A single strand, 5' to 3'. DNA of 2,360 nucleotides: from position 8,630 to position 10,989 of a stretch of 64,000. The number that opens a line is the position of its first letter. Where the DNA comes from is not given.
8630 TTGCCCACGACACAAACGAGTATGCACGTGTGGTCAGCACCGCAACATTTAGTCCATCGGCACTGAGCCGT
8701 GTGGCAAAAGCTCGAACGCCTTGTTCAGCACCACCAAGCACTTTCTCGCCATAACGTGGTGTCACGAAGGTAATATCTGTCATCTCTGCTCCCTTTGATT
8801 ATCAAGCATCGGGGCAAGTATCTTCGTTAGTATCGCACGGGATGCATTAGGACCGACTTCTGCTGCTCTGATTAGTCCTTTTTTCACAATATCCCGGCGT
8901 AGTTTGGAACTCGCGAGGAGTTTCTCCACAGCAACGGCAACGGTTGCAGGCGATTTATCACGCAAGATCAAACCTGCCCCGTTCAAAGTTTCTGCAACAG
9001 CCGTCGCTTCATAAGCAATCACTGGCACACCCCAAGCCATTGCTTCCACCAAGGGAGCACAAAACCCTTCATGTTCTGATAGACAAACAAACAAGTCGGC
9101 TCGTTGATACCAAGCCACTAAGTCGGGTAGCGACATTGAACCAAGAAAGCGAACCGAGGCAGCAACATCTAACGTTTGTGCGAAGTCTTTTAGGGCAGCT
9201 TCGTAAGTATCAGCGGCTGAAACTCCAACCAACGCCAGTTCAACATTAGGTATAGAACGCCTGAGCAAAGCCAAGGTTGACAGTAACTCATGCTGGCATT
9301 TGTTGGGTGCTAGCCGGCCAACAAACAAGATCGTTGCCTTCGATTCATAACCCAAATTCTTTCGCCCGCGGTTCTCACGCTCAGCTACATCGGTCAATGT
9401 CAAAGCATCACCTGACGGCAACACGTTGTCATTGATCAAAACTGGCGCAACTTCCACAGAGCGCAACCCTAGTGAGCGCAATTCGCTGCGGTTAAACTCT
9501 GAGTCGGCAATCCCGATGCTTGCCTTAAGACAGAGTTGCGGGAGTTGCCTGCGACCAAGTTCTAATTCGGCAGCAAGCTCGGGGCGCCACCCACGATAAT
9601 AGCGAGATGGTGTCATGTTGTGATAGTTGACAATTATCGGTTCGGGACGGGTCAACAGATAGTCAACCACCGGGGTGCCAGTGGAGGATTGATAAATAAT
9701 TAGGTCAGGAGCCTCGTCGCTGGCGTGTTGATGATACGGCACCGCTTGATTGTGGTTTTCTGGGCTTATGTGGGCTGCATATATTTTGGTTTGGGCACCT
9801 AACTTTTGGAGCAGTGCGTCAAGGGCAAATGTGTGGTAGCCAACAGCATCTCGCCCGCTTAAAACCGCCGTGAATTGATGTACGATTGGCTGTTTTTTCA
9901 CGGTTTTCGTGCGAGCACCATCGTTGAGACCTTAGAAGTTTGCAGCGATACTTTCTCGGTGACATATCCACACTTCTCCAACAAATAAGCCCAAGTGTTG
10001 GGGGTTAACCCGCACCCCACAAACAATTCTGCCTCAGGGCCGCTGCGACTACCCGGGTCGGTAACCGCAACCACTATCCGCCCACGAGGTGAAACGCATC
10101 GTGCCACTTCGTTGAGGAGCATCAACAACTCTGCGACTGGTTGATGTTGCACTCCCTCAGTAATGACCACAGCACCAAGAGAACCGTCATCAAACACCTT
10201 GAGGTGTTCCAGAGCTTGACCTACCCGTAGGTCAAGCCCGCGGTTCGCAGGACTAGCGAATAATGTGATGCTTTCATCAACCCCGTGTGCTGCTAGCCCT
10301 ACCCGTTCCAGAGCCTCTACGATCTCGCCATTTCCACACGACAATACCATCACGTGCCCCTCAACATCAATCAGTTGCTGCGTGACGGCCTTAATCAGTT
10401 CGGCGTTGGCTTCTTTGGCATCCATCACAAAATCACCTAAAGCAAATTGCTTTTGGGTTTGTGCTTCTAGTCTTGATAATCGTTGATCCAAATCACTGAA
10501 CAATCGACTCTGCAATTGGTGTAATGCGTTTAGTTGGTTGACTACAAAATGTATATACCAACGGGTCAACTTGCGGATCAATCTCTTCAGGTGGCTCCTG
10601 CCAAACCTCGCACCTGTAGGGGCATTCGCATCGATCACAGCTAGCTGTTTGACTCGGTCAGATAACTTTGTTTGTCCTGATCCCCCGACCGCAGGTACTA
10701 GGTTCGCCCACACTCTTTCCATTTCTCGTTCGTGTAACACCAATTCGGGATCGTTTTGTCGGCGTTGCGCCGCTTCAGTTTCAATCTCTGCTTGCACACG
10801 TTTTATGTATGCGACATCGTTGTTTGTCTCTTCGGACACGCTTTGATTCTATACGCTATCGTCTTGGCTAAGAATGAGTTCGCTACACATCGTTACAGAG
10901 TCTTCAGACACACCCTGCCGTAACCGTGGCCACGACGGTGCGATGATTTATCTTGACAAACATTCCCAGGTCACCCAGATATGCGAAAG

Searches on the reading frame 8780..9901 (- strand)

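Call 17: search_protein_families(library=pfam, proteins=[window:8780-9901:-], max_evalue=0.01)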
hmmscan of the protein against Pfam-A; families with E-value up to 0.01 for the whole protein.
window:8780-9901:- (373 aa): 5 families
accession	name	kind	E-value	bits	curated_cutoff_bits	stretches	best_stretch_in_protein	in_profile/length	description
PF00534.26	Glycos_transf_1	-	9.5e-32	110.3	26.4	1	180-342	7-169/172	Glycosyl transferases group 1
PF13692.12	Glyco_trans_1_4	-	5.8e-26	91.9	27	1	190-330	3-141/142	Glycosyl transferases group 1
PF20706.3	GT4-conflict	-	8.4e-09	35.3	26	1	185-309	194-323/385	Family 4 Glycosyltransferase in conflict systems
PF13524.12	Glyco_trans_1_2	-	1e-05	26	25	1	216-345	12-128/144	Glycosyl transferase-like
PF13439.12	Glyco_transf_4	-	0.00019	22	28.5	1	58-153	66-163/170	Glycosyltransferase Family 4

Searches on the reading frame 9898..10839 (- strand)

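Call 17: search_protein_families(library=pfam, proteins=[window:9898-10839:-], max_evalue=0.01)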
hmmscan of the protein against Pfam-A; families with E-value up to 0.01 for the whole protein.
window:9898-10839:- (313 aa): 3 families
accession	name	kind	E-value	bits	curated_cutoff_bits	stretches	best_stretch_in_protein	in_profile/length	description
PF08241.18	Methyltransf_11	-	6.7e-07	30.3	21.2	1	166-257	3-95/95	Methyltransferase domain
PF07021.18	MetW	-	3.8e-06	27.1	21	1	153-234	7-89/193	Methionine biosynthesis protein MetW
PF13649.12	Methyltransf_25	-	2.3e-05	25.5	27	1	164-253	2-97/97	Methyltransferase domain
